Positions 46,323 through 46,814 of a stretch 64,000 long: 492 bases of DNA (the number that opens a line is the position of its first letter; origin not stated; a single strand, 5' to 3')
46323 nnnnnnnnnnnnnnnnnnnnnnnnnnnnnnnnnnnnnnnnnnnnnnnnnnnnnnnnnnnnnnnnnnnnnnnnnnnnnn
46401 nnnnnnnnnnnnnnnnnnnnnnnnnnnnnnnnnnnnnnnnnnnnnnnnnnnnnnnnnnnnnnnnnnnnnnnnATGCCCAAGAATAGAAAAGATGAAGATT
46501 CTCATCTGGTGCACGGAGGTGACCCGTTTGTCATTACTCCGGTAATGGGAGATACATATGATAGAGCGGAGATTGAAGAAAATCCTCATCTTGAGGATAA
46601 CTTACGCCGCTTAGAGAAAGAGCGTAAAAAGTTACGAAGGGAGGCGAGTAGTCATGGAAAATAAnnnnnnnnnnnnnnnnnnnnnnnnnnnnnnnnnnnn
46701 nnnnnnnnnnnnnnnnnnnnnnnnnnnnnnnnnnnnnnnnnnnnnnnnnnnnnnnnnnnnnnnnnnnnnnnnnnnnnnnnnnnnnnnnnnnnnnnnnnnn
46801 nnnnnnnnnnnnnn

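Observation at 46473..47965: Operon-like cluster of four small proteins (63/150/121/108 aa) with consensus SDs, translational coupling and dedicated terminators - no recognisable family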

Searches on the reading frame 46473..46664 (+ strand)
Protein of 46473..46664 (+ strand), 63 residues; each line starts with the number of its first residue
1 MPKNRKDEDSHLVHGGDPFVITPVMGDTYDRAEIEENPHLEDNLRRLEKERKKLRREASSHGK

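Call 7: search_protein_families(library=pfam, proteins=[window:46473-46664:+], max_evalue=1)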
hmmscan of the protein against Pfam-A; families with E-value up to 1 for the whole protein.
window:46473-46664:+ (63 aa): 1 family
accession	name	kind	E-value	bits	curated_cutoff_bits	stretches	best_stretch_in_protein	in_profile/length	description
PF13600.11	DUF4140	-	0.041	14.7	27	1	7-60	35-90/98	N-terminal domain of unknown function (DUF4140)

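Call 8: search_protein_families(library=ncbifam, proteins=[window:46473-46664:+], max_evalue=1)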
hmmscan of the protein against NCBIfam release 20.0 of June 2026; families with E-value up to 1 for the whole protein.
window:46473-46664:+ (63 aa): 0 families

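Call 9: search_protein_families(library=padloc, proteins=[window:46473-46664:+], max_evalue=1)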
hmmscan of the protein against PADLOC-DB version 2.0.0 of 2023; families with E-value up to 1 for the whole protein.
window:46473-46664:+ (63 aa): 0 families

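Call 10: search_protein_families(library=phrogs, proteins=[window:46473-46664:+], max_evalue=1)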
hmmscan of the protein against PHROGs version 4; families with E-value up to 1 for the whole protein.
window:46473-46664:+ (63 aa): 2 families
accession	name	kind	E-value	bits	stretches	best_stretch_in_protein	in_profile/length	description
phrog_13188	-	unknown function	0.016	16.2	1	20-58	37-75/90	-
phrog_3671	-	unknown function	0.072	14.3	1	35-58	50-73/87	-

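Call 14: list_cluster_members(proteins=[window:46473-46661:+, window:46654-47103:+, window:47159-47521:+, window:47639-47962:+, window:44749-45879:+, window:48041-49684:+])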
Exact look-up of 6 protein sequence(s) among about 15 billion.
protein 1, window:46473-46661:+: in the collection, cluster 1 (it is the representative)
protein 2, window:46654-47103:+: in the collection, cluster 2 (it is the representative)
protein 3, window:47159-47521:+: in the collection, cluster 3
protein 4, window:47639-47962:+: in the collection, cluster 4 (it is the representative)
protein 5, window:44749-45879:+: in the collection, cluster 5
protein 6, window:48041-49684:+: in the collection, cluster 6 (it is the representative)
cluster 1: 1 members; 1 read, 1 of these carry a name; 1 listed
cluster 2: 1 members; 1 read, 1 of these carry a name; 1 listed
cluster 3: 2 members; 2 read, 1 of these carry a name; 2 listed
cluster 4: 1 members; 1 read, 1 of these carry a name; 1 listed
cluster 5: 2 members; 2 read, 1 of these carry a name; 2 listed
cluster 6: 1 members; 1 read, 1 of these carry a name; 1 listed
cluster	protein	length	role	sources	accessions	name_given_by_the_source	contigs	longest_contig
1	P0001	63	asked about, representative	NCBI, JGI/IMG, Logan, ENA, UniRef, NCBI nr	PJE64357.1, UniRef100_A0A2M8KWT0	MAG: hypothetical protein COU90_02805 [Candidatus Ryanbacteria bacterium ... | Uncharacterized protein n=1 Tax=Candidatus Ryanbacteria bacterium ...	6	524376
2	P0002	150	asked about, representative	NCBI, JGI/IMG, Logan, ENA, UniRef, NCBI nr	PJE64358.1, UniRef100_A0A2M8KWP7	MAG: hypothetical protein COU90_02810 [Candidatus Ryanbacteria bacterium ... | Uncharacterized protein n=1 Tax=Candidatus Ryanbacteria bacterium ...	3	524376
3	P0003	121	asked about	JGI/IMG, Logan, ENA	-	-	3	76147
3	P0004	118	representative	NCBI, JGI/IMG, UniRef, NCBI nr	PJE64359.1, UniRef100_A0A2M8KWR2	MAG: hypothetical protein COU90_02815 [Candidatus Ryanbacteria bacterium ... | Uncharacterized protein n=1 Tax=Candidatus Ryanbacteria bacterium ...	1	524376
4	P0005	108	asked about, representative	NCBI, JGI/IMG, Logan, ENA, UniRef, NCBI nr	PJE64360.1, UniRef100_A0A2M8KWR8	MAG: hypothetical protein COU90_02820 [Candidatus Ryanbacteria bacterium ... | Uncharacterized protein n=1 Tax=Candidatus Ryanbacteria bacterium ...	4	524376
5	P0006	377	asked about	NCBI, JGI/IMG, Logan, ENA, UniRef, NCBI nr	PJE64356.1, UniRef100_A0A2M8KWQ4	MAG: 3-deoxy-7-phosphoheptulonate synthase [Candidatus Ryanbacteria bacterium ... | 3-deoxy-7-phosphoheptulonate synthase n=1 Tax=Candidatus Ryanbacteria bacterium ...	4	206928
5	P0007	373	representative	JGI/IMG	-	-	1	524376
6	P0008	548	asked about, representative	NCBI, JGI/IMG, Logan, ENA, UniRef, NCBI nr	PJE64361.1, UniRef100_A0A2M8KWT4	MAG: exodeoxyribonuclease VII large subunit [Candidatus Ryanbacteria bacterium ... | Exodeoxyribonuclease 7 large subunit n=1 Tax=Candidatus Ryanbacteria bacterium ...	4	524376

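Call 16: find_homologous_proteins(query=P0002, max_evalue=0.01)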
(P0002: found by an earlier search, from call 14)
Query P0002 (150 aa): 1 proteins with E <= 0.01 among 36 candidates.
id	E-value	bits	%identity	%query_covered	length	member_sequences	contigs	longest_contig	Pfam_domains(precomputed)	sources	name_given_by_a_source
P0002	1.4e-90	318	100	100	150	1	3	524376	-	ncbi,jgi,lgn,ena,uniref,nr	ncbi:MAG: hypothetical protein COU90_02810 [Candidatus Ryanbacteria bacterium CG10_big_fil_rev_8_21_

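Call 17: find_homologous_proteins(query=P0003, max_evalue=0.01)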
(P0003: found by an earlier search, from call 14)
Query P0003 (121 aa): 1 proteins with E <= 0.01 among 7 candidates.
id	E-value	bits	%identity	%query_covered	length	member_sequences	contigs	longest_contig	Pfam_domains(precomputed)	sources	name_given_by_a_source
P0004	2.8e-69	248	100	98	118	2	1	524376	-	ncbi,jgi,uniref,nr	ncbi:MAG: hypothetical protein COU90_02815 [Candidatus Ryanbacteria bacterium CG10_big_fil_rev_8_21_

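Call 19: find_homologous_proteins(query=P0005, max_evalue=0.01)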
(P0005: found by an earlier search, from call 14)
Query P0005 (108 aa): 1 proteins with E <= 0.01 among 15 candidates.
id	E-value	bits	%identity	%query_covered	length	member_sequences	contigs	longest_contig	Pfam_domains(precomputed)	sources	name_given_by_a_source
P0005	6.0e-63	227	100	100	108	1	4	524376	-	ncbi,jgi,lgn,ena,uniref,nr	ncbi:MAG: hypothetical protein COU90_02820 [Candidatus Ryanbacteria bacterium CG10_big_fil_rev_8_21_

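Call 21: find_encoding_contigs(protein=P0002, flank=10000, max_places=6)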
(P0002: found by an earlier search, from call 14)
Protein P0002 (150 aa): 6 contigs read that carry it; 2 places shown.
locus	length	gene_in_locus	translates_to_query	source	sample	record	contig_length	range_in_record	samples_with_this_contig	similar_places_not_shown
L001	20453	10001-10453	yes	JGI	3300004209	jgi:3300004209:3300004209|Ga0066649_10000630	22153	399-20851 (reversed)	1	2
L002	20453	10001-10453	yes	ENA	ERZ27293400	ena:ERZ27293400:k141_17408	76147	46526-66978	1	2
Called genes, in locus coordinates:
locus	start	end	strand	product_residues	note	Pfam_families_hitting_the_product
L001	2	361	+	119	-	-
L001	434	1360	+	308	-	-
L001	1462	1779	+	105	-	-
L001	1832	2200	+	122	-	-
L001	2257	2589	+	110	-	PF11950:DUF3467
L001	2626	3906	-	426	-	PF01471:PG_binding_1, PF00932:LTD (weak)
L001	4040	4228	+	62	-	-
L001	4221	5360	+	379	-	PF01702:TGT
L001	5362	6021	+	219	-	PF01509:TruB_N, PF16198:TruB_C_2 (weak)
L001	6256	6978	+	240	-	PF13462:Thioredoxin_4, PF13098:Thioredoxin_2 (weak), PF01323:DSBA (weak)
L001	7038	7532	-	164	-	PF02357:NusG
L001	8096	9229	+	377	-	PF18152:DAHP_snth_FXD, PF00793:DAHP_synth_1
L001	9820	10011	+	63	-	-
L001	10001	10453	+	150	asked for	-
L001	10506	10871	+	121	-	-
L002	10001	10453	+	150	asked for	-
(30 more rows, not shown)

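Call 26: search_solved_structures(query=P0002, max_evalue=10)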
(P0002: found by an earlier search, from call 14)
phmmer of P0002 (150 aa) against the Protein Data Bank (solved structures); distinct sequences matched with E-value up to 10: 5.
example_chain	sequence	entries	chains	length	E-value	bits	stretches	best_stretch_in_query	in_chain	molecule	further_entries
7l7b_A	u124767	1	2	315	0.24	14.6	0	52-106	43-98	DNA-directed RNA polymerase subunit alpha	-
4c2m_C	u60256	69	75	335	0.93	12.7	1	97-141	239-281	DNA-DIRECTED RNA POLYMERASES I AND III SUBUNIT RPAC1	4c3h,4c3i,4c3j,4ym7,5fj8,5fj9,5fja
9dka_A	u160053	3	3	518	1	12.6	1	35-104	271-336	URAT1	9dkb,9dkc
9dk9_A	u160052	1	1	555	1.1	12.5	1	35-104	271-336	URAT1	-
5lmx_C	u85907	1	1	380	1.2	12.4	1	97-141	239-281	DNA-directed RNA polymerases I and III subunit RPAC1,DNA-directed RNA polymerases I and II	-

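Call 27: search_solved_structures(query=P0003, max_evalue=10)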
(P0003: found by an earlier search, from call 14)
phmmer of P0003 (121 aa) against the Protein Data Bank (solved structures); distinct sequences matched with E-value up to 10: 3.
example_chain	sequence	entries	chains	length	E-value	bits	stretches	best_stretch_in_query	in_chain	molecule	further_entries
6u9u_L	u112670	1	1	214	0.55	13.6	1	44-108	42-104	GM9_TH8seq732127 FAB light chain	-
3tqu_A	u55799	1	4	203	0.99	12.8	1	54-94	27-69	Non-canonical purine NTP pyrophosphatase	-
3oix_A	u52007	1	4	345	1.4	12.4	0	56-99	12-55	Putative dihydroorotate dehydrogenase; dihydroorotate oxidase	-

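Call 28: search_solved_structures(query=P0005, max_evalue=10)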
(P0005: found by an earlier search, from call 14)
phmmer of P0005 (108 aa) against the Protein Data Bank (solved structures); distinct sequences matched with E-value up to 10: 4.
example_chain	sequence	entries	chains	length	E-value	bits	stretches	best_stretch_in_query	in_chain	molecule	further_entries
6tjv_Q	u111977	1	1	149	0.069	16.4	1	44-96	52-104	Tll0220 protein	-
2mxa_A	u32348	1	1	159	0.078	16.2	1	44-96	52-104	NDH-1 complex sensory subunit CupS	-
6tba_C5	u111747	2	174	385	0.37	14.1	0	13-52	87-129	Phage major capsid protein, HK97 family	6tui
6tb9_C5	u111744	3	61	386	0.37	14.1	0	13-52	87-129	Major capsid protein Rcc01687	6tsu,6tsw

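Call 29: find_related_loci(query=P0008, collection=genome_contigs, flank=10000)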
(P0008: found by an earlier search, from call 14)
Query P0008 (548 aa) in genome_contigs; peptide patterns used: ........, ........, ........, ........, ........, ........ (x = any residue, [..] = any of these).
43 stretches matched a pattern, but none encodes a relative of the query by tblastn (E <= 1e-3).

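Call 44: find_related_loci(query=A2, collection=metagenome_contigs, flank=10000)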
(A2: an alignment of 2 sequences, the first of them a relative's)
Query A2 (121 aa) in metagenome_contigs; peptide patterns used: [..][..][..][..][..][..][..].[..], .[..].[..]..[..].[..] (x = any residue, [..] = any of these).
284 stretches matched a pattern, but none encodes a relative of the query by tblastn (E <= 1e-3).

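Call 51: predict_structure(alignment_id=A2)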
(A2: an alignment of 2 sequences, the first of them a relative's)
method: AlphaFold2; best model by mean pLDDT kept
length: 121 residues; sequences in the alignment: 2
mean_pLDDT: 75.8   pTM: 0.72
mean pLDDT of the five models: 75.8, 75.4, 74.2, 73.1, 69.9
residues with pLDDT >= 90: 29; 70-90: 45; 50-70: 35; < 50: 12
segments of 3 or more residues with pLDDT < 50: 71-77, 117-121
pLDDT, mean of each block of 10 residues (from residue 1): 91 91 93 77 87 86 65 49 61 66 86 62 36
secondary structure, 60 per line:
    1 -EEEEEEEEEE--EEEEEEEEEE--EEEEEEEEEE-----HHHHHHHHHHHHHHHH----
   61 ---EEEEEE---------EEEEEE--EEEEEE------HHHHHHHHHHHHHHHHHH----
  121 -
elements in order: E2-11 E14-23 E26-35 H41-56 E64-69 E79-84 E87-92 H99-116

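Call 55: fold_search(model_id=the predicted structure, library=pdb)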
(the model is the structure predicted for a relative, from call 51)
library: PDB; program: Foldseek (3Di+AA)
matches with E <= 10: 1125; with E <= 0.001: 0
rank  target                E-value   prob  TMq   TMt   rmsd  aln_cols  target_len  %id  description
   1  3f6g_B                9.0e-03  0.99  0.46  0.48   5.6       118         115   19  Crystal structure of the regulatory domain of LiCMS in complexed with isoleucine - type II (released 2009-04-21)
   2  8dfv_K                1.2e-02  0.54  0.29  0.17  18.5       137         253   12  Structural Basis of MicroRNA Biogenesis by Dicer-1 and Its Partner Protein Loqs-PB - complex IIa (released 2022-11-16)
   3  3f6h_A                1.5e-02  0.99  0.50  0.50   5.6       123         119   18  Crystal structure of the regulatory domain of LiCMS in complexed with isoleucine - type III (released 2009-04-21)
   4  5ztm_A                3.3e-02  0.28  0.24  0.20  17.5       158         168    8  Crystal structure of MLE dsRBDs in complex with roX2 (R2H1) (released 2019-03-06)
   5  7v6c_B                3.7e-02  0.38  0.27  0.15  14.7       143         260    8  Structure of the Dicer-2-R2D2 heterodimer bound to small RNA duplex (released 2022-03-23)
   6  3f6g_A                4.5e-02  0.96  0.47  0.47   5.8       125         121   18  Crystal structure of the regulatory domain of LiCMS in complexed with isoleucine - type II (released 2009-04-21)
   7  9eie_A                5.3e-02  0.60  0.27  0.21  12.3       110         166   14  Trypanosomatid-specific protein of unknown function (released 2025-02-26)
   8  7vg2_A                6.8e-02  0.60  0.32  0.07  14.1       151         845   10  Cryo-EM structure of Arabidopsis DCL3 in complex with a 40-bp RNA (released 2021-10-27)
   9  5ztm_B                7.2e-02  0.23  0.26  0.21  17.6       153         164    6  Crystal structure of MLE dsRBDs in complex with roX2 (R2H1) (released 2019-03-06)
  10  2n3f_MODEL_1_A        8.1e-02  0.30  0.28  0.24  16.8       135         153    8  Solution structure of both dsRBDs of DRB4 along with linker (viz. DRB4(1-153)) (released 2016-09-07)
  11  3f6h_B                8.6e-02  0.80  0.43  0.42   6.4       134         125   17  Crystal structure of the regulatory domain of LiCMS in complexed with isoleucine - type III (released 2009-04-21)
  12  3sr2_C                9.1e-02  0.18  0.23  0.14  16.9       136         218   13  Crystal Structure of Human XLF-XRCC4 Complex (released 2011-07-20)
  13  7vg3_A                1.0e-01  0.51  0.34  0.06  16.8       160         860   13  Cryo-EM structure of Arabidopsis DCL3 in complex with a 30-bp RNA (released 2021-10-27)
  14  8cht_D                1.0e-01  0.18  0.23  0.19  15.3       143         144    8  Crystal structure of human PURA (fragment Glu57-Glu212, PUR repeat I and II) (released 2024-02-21)
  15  2mdr_MODEL_1_A        1.1e-01  0.80  0.36  0.43   6.1        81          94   17  Solution structure of the third double-stranded RNA-binding domain (dsRBD3) of human adenosine-deaminase ADAR1 (released 2014-04-30)
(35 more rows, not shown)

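Call 56: predict_structure(protein=P0002)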
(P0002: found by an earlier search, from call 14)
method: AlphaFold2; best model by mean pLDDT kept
length: 150 residues; sequences in the alignment: 1
mean_pLDDT: 51.8   pTM: 0.42
mean pLDDT of the five models: 51.8, 48.2, 43.3, 40.0, 36.7
residues with pLDDT >= 90: 0; 70-90: 0; 50-70: 84; < 50: 66
segments of 3 or more residues with pLDDT < 50: 1-3, 31-33, 99-150
pLDDT, mean of each block of 10 residues (from residue 1): 52 57 54 51 60 62 62 57 60 49 39 43 44 43 44
secondary structure, 60 per line:
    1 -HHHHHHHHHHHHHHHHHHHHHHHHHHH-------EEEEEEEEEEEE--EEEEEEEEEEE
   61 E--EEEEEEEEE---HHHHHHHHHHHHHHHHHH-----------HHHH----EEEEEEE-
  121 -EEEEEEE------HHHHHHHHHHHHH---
elements in order: H2-28 E36-47 E50-61 E64-72 H76-93 H105-108 E113-119 E122-128 H135-147

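Call 62: fold_search(model_id=the predicted structure, library=viral)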
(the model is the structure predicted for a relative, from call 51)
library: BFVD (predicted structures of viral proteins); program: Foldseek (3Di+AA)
matches with E <= 10: 1601; with E <= 0.001: 2
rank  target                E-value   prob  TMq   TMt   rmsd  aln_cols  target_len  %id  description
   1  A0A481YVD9            6.5e-04  0.99  0.36  0.38  11.4       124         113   11  Uncharacterized protein [Marseillevirus LCMAC103]
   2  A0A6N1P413            9.8e-04  0.91  0.26  0.23  16.1       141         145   14  Putative orfan [Tupanvirus soda lake]
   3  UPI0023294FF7         3.8e-03  0.90  0.29  0.18  15.7       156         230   10  (no name look-up for this kind of identifier)
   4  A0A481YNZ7            7.0e-03  0.66  0.26  0.12  19.1       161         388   12  Ribonuclease III [Pithovirus LCDPAC01]
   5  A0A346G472            8.3e-03  0.85  0.34  0.22  13.9       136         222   10  (no name in the UniProt tables at hand)
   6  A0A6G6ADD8            1.2e-02  0.30  0.22  0.21  13.8       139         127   10  Uncharacterized protein [Borely moumouvirus]
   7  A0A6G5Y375            1.8e-02  0.51  0.27  0.16  19.8       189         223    8  (no name in the UniProt tables at hand)
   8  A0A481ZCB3            2.0e-02  0.35  0.23  0.15  14.9       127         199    9  Uncharacterized protein [Pithovirus LCPAC304]
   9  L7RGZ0                2.2e-02  0.72  0.34  0.33  11.6       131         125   11  Uncharacterized protein [Acanthamoeba polyphaga moumouvirus]
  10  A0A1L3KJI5            2.3e-02  0.72  0.32  0.31  12.7       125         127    9  (no name in the UniProt tables at hand)
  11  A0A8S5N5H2            2.3e-02  0.38  0.24  0.19  16.9       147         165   10  Uncharacterized protein [Myoviridae sp. ctsip2]
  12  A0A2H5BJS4            2.4e-02  0.57  0.31  0.09  14.0       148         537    9  dihydrofolate reductase [Erwinia phage vB_EamM_MadMel]
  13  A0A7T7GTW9            2.6e-02  0.84  0.33  0.32   7.7       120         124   12  (no name in the UniProt tables at hand)
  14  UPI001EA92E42         2.6e-02  0.80  0.36  0.26  19.1       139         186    8  (no name look-up for this kind of identifier)
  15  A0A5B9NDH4            2.6e-02  0.63  0.29  0.26   8.1       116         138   11  (no name in the UniProt tables at hand)
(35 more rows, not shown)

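Call 63: fold_search(model_id=the predicted structure, library=pdb)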
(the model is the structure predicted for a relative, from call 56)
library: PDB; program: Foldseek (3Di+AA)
matches with E <= 10: 1747; with E <= 0.001: 0
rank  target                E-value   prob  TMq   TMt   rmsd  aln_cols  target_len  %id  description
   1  4xpu_B                1.2e-02  0.60  0.25  0.19   9.1       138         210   10  The crystal structure of EndoV from E.coli (released 2015-08-19)
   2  5vm9_A                1.7e-02  0.85  0.34  0.09  11.5       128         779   11  Human Argonaute3 bound to guide RNA (released 2017-10-18)
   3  5ux0_D                2.5e-02  0.82  0.37  0.12   7.8       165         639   12  X-ray crystal structure of Marinitoga piezophila Argonaute in complex with 5' OH guide RNA and target DNA (released 2017-05-03)
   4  4xpu_A                2.5e-02  0.15  0.18  0.15  14.2       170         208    8  The crystal structure of EndoV from E.coli (released 2015-08-19)
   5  5w6v_A                3.2e-02  0.87  0.35  0.09  12.1       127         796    9  The Structure of human Argonaute-1 in complex with the hook motif of human GW182 (released 2017-07-26)
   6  4kpy_B                3.4e-02  0.75  0.34  0.10   9.9       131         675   11  DNA binding protein and DNA complex structure (released 2014-01-29)
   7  5i4a_A                3.8e-02  0.72  0.36  0.12   9.4       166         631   11  X-ray crystal structure of Marinitoga piezophila Argonaute in complex with 5' OH guide RNA (released 2016-03-30)
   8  3ga2                  3.8e-02  0.41  0.23  0.18  12.3       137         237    9  Crystal structure of the Endonuclease_V (BSU36170) from Bacillus subtilis, Northeast Structural Genomics Consortium Targ (released 2009-02-24)
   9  3taz_B                3.8e-02  0.41  0.27  0.12  14.6       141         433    9  Crystal structure of NurA bound to dAMP and manganese (released 2011-11-23)
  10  3aly_A                4.0e-02  0.69  0.31  0.32  12.8       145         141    9  Crystal Structure of RNase HI from Sulfolobus tokodaii with C-terminal deletion (released 2011-06-22)
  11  5i4a_C                4.9e-02  0.60  0.29  0.10  10.6       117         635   12  X-ray crystal structure of Marinitoga piezophila Argonaute in complex with 5' OH guide RNA (released 2016-03-30)
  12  5ztm_A                4.9e-02  0.57  0.31  0.28  16.8       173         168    6  Crystal structure of MLE dsRBDs in complex with roX2 (R2H1) (released 2019-03-06)
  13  5vm9_C                5.8e-02  0.66  0.31  0.08  10.1       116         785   11  Human Argonaute3 bound to guide RNA (released 2017-10-18)
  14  4ncb_A                6.2e-02  0.60  0.33  0.10  10.1       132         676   11  Structure of Thermus thermophilus Argonaute bound to guide DNA and 19-mer target DNA with Mg2+ (released 2014-01-15)
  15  3tai_A                7.5e-02  0.35  0.28  0.12  14.0       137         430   11  Crystal structure of NurA (released 2011-11-23)
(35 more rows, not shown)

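Call 73: find_related_loci(query=A2, collection=viral_contigs, flank=5000)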
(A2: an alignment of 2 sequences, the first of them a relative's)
Query A2 (121 aa) in viral_contigs; peptide patterns used: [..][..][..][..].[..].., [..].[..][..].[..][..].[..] (x = any residue, [..] = any of these).
38 stretches matched a pattern, but none encodes a relative of the query by tblastn (E <= 1e-3).

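Call 89: search_solved_structures(query=A2, max_evalue=10)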
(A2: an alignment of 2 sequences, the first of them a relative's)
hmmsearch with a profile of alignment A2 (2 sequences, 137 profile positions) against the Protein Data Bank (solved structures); distinct sequences matched with E-value up to 10: 0.

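Call 90: search_solved_structures(query=P0001, max_evalue=10)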
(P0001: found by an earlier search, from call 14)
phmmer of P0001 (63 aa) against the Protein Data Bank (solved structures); distinct sequences matched with E-value up to 10: 0.
